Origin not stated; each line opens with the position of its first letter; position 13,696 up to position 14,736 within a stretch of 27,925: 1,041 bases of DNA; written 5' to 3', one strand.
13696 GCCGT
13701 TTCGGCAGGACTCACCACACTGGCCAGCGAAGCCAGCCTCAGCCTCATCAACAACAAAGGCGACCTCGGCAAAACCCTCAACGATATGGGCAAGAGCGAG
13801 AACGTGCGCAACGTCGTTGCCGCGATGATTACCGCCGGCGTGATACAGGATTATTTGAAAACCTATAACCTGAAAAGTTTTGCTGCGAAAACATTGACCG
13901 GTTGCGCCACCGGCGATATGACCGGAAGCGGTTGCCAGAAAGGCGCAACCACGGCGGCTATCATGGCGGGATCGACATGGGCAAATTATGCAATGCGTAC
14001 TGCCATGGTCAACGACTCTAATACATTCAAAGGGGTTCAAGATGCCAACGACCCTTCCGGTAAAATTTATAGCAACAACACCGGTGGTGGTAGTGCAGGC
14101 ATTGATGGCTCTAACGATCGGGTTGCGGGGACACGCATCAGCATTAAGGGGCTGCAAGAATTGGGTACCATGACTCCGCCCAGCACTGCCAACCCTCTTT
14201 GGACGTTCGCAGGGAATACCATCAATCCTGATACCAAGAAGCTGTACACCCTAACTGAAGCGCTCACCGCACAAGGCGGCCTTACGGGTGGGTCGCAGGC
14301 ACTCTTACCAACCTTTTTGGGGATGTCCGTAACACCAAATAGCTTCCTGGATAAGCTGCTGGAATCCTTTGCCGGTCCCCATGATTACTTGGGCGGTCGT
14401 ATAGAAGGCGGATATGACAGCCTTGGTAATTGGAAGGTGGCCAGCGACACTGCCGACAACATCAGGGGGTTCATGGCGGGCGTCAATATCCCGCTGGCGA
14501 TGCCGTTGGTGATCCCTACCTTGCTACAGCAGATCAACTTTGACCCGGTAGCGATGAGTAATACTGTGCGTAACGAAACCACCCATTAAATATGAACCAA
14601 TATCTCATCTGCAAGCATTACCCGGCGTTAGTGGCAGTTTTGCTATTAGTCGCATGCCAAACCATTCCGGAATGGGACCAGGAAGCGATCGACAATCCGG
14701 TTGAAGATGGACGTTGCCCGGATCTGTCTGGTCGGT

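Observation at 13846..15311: CDI-type exoprotein with an unassignable, non-VENN C-terminal module coupled to a lipoprotein gene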

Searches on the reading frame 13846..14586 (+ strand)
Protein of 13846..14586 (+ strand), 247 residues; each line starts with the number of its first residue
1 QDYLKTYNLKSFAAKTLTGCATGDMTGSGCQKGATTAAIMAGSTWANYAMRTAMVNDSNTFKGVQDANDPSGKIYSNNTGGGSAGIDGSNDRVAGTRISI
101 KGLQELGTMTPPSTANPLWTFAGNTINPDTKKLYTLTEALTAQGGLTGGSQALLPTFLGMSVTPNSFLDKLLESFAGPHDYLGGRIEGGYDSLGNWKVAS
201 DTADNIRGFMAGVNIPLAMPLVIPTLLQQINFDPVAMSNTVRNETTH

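Call 9: search_protein_families(library=pfam, proteins=[window:13846-14586:+], max_evalue=10)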
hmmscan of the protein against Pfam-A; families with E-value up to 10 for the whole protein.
window:13846-14586:+ (247 aa): 0 families

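Call 11: find_homologous_proteins(query=window:13846-14586:+)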
Query window:13846-14586:+ (247 aa): 10 proteins with E <= 0.001 among 654 candidates.
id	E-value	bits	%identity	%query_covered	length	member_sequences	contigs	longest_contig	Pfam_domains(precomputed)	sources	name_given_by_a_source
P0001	6.1e-98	346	66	99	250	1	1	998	-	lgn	-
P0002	9.5e-93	329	66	98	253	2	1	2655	-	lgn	-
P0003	3.2e-86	307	68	89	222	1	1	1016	-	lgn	-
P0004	2.7e-72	262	67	75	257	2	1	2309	PF04830.19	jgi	jgi:filamentous hemagglutinin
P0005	8.2e-60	221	61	73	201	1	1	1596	-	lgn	-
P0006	5.3e-56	208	65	68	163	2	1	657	-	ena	-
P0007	5.5e-46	176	60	63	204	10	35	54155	-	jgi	jgi:filamentous hemagglutinin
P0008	4.9e-34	136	49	59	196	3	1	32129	-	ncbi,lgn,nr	ncbi:hypothetical protein B0G75_13921 [Paraburkholderia sp. BL18I3N2]|nr:hypothetical protein B0G75_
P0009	7.0e-15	74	33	79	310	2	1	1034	-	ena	-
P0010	2.3e-8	52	38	53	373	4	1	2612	-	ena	-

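Call 21: find_encoding_contigs(protein=P0008, flank=8000, max_places=2)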
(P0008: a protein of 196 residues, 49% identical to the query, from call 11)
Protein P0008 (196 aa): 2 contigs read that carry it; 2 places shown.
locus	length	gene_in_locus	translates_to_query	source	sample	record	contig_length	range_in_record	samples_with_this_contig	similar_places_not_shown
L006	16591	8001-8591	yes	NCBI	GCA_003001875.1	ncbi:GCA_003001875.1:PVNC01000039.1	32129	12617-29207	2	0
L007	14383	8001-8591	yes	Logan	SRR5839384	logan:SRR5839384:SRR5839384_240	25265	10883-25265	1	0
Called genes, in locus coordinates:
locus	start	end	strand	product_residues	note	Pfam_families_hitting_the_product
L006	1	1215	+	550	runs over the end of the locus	-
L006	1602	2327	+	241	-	-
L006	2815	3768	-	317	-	PF14082:SduA_C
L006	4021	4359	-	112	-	PF00816:Histone_HNS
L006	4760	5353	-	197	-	-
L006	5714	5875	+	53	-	-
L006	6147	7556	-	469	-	-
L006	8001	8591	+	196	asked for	-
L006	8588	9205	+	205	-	-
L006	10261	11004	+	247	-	PF00106:adh_short, PF01370:Epimerase (weak), PF08659:KR (weak), PF23441:SDR (weak), PF13561:adh_short_C2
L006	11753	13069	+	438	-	-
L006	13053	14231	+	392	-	-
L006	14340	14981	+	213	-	-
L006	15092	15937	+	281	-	PF08007:JmjC_2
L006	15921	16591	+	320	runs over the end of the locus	PF20680:DUF6817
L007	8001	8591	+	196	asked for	-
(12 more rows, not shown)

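Call 22: find_encoding_contigs(protein=P0007, flank=8000, max_places=3)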
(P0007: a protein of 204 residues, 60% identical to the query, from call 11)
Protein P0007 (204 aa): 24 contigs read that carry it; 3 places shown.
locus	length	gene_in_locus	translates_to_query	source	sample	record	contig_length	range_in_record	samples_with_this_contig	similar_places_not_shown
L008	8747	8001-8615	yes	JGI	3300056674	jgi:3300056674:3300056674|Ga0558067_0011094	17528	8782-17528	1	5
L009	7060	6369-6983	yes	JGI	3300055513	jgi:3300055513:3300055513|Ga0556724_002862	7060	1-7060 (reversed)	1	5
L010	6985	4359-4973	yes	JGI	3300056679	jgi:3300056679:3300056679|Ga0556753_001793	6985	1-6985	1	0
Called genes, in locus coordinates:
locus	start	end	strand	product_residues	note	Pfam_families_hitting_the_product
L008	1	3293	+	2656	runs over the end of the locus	PF05860:TPS, PF13018:ESPR, PF13332:Fil_haemagg_2, PF04830:DUF637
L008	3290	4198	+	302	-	PF08928:PoNi_N, PF08929:PoNi_C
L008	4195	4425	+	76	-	-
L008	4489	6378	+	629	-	PF04830:DUF637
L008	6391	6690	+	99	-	-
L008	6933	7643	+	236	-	PF01797:Y1_Tnp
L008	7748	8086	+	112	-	-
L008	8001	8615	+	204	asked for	-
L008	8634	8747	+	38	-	?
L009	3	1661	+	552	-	?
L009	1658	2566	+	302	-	PF08928:PoNi_N, PF08929:PoNi_C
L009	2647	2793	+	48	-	-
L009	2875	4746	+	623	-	PF04830:DUF637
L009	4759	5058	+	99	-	-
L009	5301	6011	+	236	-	PF01797:Y1_Tnp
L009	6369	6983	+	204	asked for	-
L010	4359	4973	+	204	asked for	-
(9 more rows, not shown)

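Call 27: predict_structure(alignment_id=A1)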
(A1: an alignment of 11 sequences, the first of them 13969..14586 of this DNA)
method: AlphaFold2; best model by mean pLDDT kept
length: 206 residues; sequences in the alignment: 11
mean_pLDDT: 51.5   pTM: 0.46
mean pLDDT of the five models: 51.5, 51.3, 49.4, 46.7, 46.5
residues with pLDDT >= 90: 0; 70-90: 40; 50-70: 43; < 50: 123
segments of 3 or more residues with pLDDT < 50: 1-9, 36-55, 104-120, 132-206
pLDDT, mean of each block of 10 residues (from residue 1): 42 53 69 44 32 49 79 76 86 77 47 45 51 48 43 44 44 41 42 32 30
secondary structure, 60 per line:
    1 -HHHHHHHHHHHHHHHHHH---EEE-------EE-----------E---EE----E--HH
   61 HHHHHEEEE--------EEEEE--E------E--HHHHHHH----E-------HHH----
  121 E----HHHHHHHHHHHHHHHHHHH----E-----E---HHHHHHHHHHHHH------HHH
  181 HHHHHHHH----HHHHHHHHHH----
elements in order: H2-19 E23-25 H59-65 E66-69 E78-82 H95-101 H126-144 H159-171 H178-188 H193-202
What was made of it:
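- Tried and rejected: With 11 sequences it gave pLDDT 51.5 and was unusable (call 27).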

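Call 28: search_protein_representatives(alignment_id=A1)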
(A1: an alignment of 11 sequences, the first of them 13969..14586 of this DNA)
Query: 11 sequences, 253 profile positions. Proteins with E-value up to 0.001 (for the whole library): 545; up to 1e-10: 255; up to 1e-30: 61. The best 150 are listed.
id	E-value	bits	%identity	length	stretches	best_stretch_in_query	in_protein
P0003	3.1e-112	390.6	-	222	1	32-253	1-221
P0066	2.7e-110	384.3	-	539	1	1-251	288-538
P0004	1.8e-88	312.8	-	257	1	1-203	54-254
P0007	1.2e-84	300.3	-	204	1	23-206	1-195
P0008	3.3e-76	272.6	-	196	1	57-251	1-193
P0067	5.7e-66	239.0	-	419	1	2-250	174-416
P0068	4.7e-64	232.8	-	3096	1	2-241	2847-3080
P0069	1.6e-58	214.6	-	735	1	2-249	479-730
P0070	2.9e-58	213.8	-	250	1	11-241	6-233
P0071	3.3e-54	200.5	-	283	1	2-210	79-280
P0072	2.5e-45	171.4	-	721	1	10-243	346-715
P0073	5.7e-44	167.0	-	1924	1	11-249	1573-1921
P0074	2.0e-43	165.2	-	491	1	10-243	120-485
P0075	3.1e-43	164.5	-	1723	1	47-241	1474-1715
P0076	5.5e-43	163.8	-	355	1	27-250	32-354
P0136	3.9e-27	111.8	-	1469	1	47-242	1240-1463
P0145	5.4e-25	104.8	-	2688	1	47-243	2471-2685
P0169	8.5e-22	94.3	-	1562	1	47-234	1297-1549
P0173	2.5e-21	92.8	-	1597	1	43-242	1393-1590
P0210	6.6e-16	75.0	-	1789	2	152-241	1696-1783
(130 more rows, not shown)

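Call 43: predict_structure(alignment_id=A2)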
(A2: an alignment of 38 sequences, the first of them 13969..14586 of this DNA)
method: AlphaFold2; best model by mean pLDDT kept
length: 206 residues; sequences in the alignment: 38
mean_pLDDT: 91.6   pTM: 0.85
mean pLDDT of the five models: 91.6, 90.8, 90.6, 90.6, 88.7
residues with pLDDT >= 90: 153; 70-90: 51; 50-70: 2; < 50: 0
segments of 3 or more residues with pLDDT < 50: none
pLDDT, mean of each block of 10 residues (from residue 1): 90 95 96 88 88 95 97 97 97 97 93 95 94 94 92 87 85 93 92 79 73
secondary structure, 60 per line:
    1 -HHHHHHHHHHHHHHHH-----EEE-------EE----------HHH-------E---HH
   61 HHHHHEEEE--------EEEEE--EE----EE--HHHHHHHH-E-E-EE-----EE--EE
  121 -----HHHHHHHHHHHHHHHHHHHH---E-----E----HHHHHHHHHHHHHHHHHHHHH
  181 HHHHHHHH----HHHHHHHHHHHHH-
elements in order: H2-17 E23-25 H59-65 E66-69 E78-82 H95-102 H126-145 H160-188 H193-205
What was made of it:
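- On CDI alpha-helical ionophores: The model is alpha+beta (call 43).
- The confident model is a single compact alpha+beta domain with no separate entry domain (call 43). The C-terminal half is predicted as three long helices (call 43). The model is one compact domain with pTM 0.85 (call 43).
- Tried and rejected: The second run, with 38 diverse family members, gave 91.6 (call 43).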

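Call 45: fold_search(model_id=the predicted structure, library=pdb)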
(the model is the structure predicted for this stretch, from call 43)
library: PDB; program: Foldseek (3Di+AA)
matches with E <= 10: 24; with E <= 0.001: 0
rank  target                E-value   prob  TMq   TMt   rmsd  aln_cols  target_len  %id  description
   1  9n4x_A                1.7e+00  0.06  0.09  0.05   5.4        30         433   20  CryoEM structure of the Azotobacter vinelandii glutamine synthetase (released 2025-07-30)
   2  8fbp_N                3.3e+00  0.04  0.09  0.05   5.5        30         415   20  Glutamine synthetase from Pseudomonas aeruginosa, filament double-unit in compressed conformation (released 2024-02-14)
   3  8fbp_D                3.3e+00  0.04  0.09  0.05   5.5        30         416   20  Glutamine synthetase from Pseudomonas aeruginosa, filament double-unit in compressed conformation (released 2024-02-14)
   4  8fbp_M                4.2e+00  0.03  0.09  0.05   5.5        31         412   19  Glutamine synthetase from Pseudomonas aeruginosa, filament double-unit in compressed conformation (released 2024-02-14)
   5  4b2t_d                4.8e+00  0.01  0.12  0.08  16.0       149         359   14  The crystal structures of the eukaryotic chaperonin CCT reveal its functional partitioning (released 2013-03-20)
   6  8fbp_J                5.1e+00  0.03  0.09  0.05   5.5        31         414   19  Glutamine synthetase from Pseudomonas aeruginosa, filament double-unit in compressed conformation (released 2024-02-14)
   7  8fbp_I                5.1e+00  0.03  0.09  0.05   5.6        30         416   20  Glutamine synthetase from Pseudomonas aeruginosa, filament double-unit in compressed conformation (released 2024-02-14)
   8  8xks_B                5.4e+00  0.01  0.13  0.06  11.7       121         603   15  The cryo-EM structure of Orf2971-FtsHi motor complex (released 2024-12-04)
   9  8fbp_U                5.8e+00  0.02  0.09  0.05   5.5        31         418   19  Glutamine synthetase from Pseudomonas aeruginosa, filament double-unit in compressed conformation (released 2024-02-14)
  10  7buv_E                6.1e+00  0.04  0.17  0.12   7.6        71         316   10  Eucommia ulmoides TPT3, crystal form 2 (released 2021-02-17)
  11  2g7e                  6.1e+00  0.01  0.12  0.12  11.3        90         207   11  The 1.6 A crystal structure of Vibrio cholerae extracellular endonuclease I (released 2006-10-31)
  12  3udc_A                6.5e+00  0.06  0.17  0.14  10.3        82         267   17  Crystal structure of a membrane protein (released 2012-10-31)
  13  8fbp_V                6.5e+00  0.02  0.09  0.05   5.5        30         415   20  Glutamine synthetase from Pseudomonas aeruginosa, filament double-unit in compressed conformation (released 2024-02-14)
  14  8fbp_P                6.5e+00  0.02  0.09  0.05   5.5        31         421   19  Glutamine synthetase from Pseudomonas aeruginosa, filament double-unit in compressed conformation (released 2024-02-14)
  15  3t9n_A                7.0e+00  0.05  0.17  0.15  10.2        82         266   16  Crystal structure of a membrane protein (released 2012-10-31)
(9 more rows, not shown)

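Call 50: fold_search(model_id=the predicted structure, library=viral)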
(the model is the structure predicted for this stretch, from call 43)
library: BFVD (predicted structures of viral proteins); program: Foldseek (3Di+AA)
matches with E <= 10: 39; with E <= 0.001: 0
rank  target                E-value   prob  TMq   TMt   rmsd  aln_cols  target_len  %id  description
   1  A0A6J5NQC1            1.9e+00  0.02  0.13  0.14  23.1       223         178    8  Uncharacterized protein [uncultured Caudovirales phage]
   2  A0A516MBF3            2.2e+00  0.05  0.19  0.27  14.2       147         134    8  (no name in the UniProt tables at hand)
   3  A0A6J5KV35            2.9e+00  0.02  0.11  0.18  16.3       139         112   12  Uncharacterized protein [uncultured Caudovirales phage]
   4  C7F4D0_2              3.3e+00  0.03  0.14  0.04   9.9        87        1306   17  (no name in the UniProt tables at hand)
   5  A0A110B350            3.9e+00  0.03  0.11  0.14   4.8        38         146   21  (no name in the UniProt tables at hand)
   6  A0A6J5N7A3            4.5e+00  0.07  0.16  0.29   9.2        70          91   16  Uncharacterized protein [uncultured Caudovirales phage]
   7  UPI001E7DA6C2         4.8e+00  0.06  0.19  0.41   6.5        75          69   17  (no name look-up for this kind of identifier)
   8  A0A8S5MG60            4.8e+00  0.04  0.12  0.18  10.8        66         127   14  Uncharacterized protein [Siphoviridae sp. ctCVD13]
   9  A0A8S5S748            4.8e+00  0.03  0.13  0.12  10.0        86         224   13  NTP-PPase-like protein [Myoviridae sp. ct1ba2]
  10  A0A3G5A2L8            5.4e+00  0.03  0.12  0.14   4.9        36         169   17  Uncharacterized protein [Harvfovirus sp.]
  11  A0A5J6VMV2            5.7e+00  0.03  0.15  0.11   9.9        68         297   13  Glycosyltransferase sugar-binding region containing DXD motif protein [Megaviridae environmental sample]
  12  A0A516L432            5.7e+00  0.03  0.15  0.05   9.5        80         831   14  (no name in the UniProt tables at hand)
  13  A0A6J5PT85            6.1e+00  0.08  0.23  0.17   3.5        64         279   14  Uncharacterized protein [uncultured Caudovirales phage]
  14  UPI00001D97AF         6.1e+00  0.03  0.11  0.30   3.9        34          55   18  (no name look-up for this kind of identifier)
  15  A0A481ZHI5            6.1e+00  0.01  0.13  0.14  10.1        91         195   10  Uncharacterized protein [Pithovirus LCPAC406]
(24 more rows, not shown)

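Call 54: find_related_loci(query=A1, collection=genome_contigs, flank=3000)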
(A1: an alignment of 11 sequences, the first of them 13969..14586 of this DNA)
Query A1 (206 aa) in genome_contigs; peptide patterns used: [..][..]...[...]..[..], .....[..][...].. (x = any residue, [..] = any of these).
104 stretches matched a pattern; 18 encode a relative of the query (tblastn E <= 1e-3); 17 distinct loci.
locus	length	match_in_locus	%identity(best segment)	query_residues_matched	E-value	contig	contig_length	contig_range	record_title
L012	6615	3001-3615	77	1-204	6e-102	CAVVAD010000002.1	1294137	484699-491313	MAG: uncultured beta proteobacterium isolate MFD04428.bin.1.66 genome assembly, contig: contig_69592, whole genome shotg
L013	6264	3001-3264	65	111-204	2e-33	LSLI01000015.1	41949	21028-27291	MAG: Candidatus Gallionella acididurans isolate ShG14-8 contig00015, whole genome shotgun sequence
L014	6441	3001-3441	37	9-156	7e-20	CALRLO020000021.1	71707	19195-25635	MAG: Synechococcus sp. UW140 isolate JJ-D1D10-2-1-mx-bin507 genome assembly, contig: JJ-NR103-41-C197, whole genome shot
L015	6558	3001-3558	33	9-188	8e-19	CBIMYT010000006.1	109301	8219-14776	MAG TPA_asm: uncultured Methylophilus sp. isolate SRR16817062_concoct_89 genome assembly, contig: ERZ27393189.74, whole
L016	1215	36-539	36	25-182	5e-18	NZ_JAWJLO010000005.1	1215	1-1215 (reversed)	Stenotrophomonas sp. C3(2023) strain C3 Scaffold_5, whole genome shotgun sequence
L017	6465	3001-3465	35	1-154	2e-17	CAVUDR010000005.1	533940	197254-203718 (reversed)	MAG: uncultured beta proteobacterium isolate MFD02832.bin.3.67 genome assembly, contig: contig_2650, whole genome shotgu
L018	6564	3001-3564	31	9-186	3e-17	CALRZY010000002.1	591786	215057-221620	MAG: Curvibacter sp. AEP1-3 isolate JJ-MO2A5-297-2-mx-bin684 genome assembly, contig: JJ-MO2A5-297-C2, whole genome shot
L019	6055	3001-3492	37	5-154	3e-17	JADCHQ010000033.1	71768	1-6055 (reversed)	MAG: Rhodocyclaceae bacterium isolate M176S2SP1A56QC M176S2_33, whole genome shotgun sequence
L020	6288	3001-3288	42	86-186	1e-16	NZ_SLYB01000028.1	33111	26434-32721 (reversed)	Cricetibacter osteomyelitidis strain DSM 28404 Ga0244707_128, whole genome shotgun sequence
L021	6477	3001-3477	35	5-154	1e-15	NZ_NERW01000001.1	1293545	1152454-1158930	Limnohabitans sp. T6-20 LimC-T6-20-C1, whole genome shotgun sequence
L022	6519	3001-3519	33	9-181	2e-15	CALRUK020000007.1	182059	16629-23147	MAG: Synechococcus sp. UW140 isolate JJ-DHS13-24-1-mx-bin512 genome assembly, contig: JJ-OR11-01-C43, whole genome shotg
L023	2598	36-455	35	25-154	2e-14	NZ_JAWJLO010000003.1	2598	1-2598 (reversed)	Stenotrophomonas sp. C3(2023) strain C3 Scaffold_3, whole genome shotgun sequence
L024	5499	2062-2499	34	9-154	5e-16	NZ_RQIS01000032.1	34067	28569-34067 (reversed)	Paraburkholderia dinghuensis strain DHOA04 scaffold32, whole genome shotgun sequence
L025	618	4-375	35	39-154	2e-14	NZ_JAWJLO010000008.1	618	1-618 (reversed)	Stenotrophomonas sp. C3(2023) strain C3 Scaffold_8, whole genome shotgun sequence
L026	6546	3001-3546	30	5-186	8e-14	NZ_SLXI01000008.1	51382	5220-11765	Bisgaardia hudsonensis strain DSM 28231 Ga0310497_108, whole genome shotgun sequence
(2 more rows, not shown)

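Call 56: search_protein_families(library=pfam, proteins=[L015:3594-3983:+, L017:3618-4007:+, L024:2646-3017:+, L026:3593-3970:+, L016:599-997:+, L006:8588-9202:+], max_evalue=1)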
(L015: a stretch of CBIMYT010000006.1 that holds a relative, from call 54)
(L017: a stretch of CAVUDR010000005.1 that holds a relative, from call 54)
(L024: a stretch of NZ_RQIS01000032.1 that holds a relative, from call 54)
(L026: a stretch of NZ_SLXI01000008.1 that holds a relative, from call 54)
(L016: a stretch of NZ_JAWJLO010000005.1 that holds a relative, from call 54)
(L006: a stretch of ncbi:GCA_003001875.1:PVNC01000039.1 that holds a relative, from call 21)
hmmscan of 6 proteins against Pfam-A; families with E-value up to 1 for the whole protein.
L015:3594-3983:+ (130 aa): 0 families

L017:3618-4007:+ (130 aa): 0 families

L024:2646-3017:+ (124 aa): 0 families

L026:3593-3970:+ (126 aa): 1 family
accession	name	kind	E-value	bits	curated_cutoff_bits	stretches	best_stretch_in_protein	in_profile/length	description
PF19181.5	DUF5863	-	0.14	12.4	25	1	57-108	23-72/169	Family of unknown function (DUF5863)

L016:599-997:+ (133 aa): 0 families

L006:8588-9202:+ (205 aa): 0 families

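Call 57: search_protein_families(library=ncbifam, proteins=[L015:3594-3983:+, L017:3618-4007:+, L024:2646-3017:+, L026:3593-3970:+, L016:599-997:+, L006:8588-9202:+, window:13969-14586:+], max_evalue=1)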
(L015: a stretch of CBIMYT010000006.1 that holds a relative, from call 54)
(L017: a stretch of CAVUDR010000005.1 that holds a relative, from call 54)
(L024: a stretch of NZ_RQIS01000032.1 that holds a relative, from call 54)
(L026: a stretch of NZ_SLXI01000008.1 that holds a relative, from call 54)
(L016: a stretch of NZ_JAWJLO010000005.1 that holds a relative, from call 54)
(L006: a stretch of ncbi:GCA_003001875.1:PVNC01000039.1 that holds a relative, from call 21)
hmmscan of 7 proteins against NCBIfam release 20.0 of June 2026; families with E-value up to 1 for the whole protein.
L015:3594-3983:+ (130 aa): 0 families

L017:3618-4007:+ (130 aa): 0 families

L024:2646-3017:+ (124 aa): 0 families

L026:3593-3970:+ (126 aa): 1 family
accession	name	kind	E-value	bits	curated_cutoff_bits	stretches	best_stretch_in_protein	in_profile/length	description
NF008637.1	PRK11627.1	equivalog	0.015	14.8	242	1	2-106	3-95/192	hypothetical protein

L016:599-997:+ (133 aa): 0 families

L006:8588-9202:+ (205 aa): 0 families

window:13969-14586:+ (206 aa): 1 family
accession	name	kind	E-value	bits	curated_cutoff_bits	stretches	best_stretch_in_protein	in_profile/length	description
NF004805.0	PRK06153.1-4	equivalog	0.2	10.7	352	1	16-66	138-187/392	hypothetical protein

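Call 63: search_solved_structures(query=A2, max_evalue=10)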
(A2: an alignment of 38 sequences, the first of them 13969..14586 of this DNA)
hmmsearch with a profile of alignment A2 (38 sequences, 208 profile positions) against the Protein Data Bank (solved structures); distinct sequences matched with E-value up to 10: 2.
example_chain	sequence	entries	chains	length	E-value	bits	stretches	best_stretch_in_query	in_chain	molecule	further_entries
5i8l_A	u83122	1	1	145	0.0013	21.6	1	110-138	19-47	Lysozyme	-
9f5x_e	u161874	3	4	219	1.8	11.4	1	101-152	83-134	Mitochondrial NADH:ubiquinone oxidoreductase 23 kDa subunit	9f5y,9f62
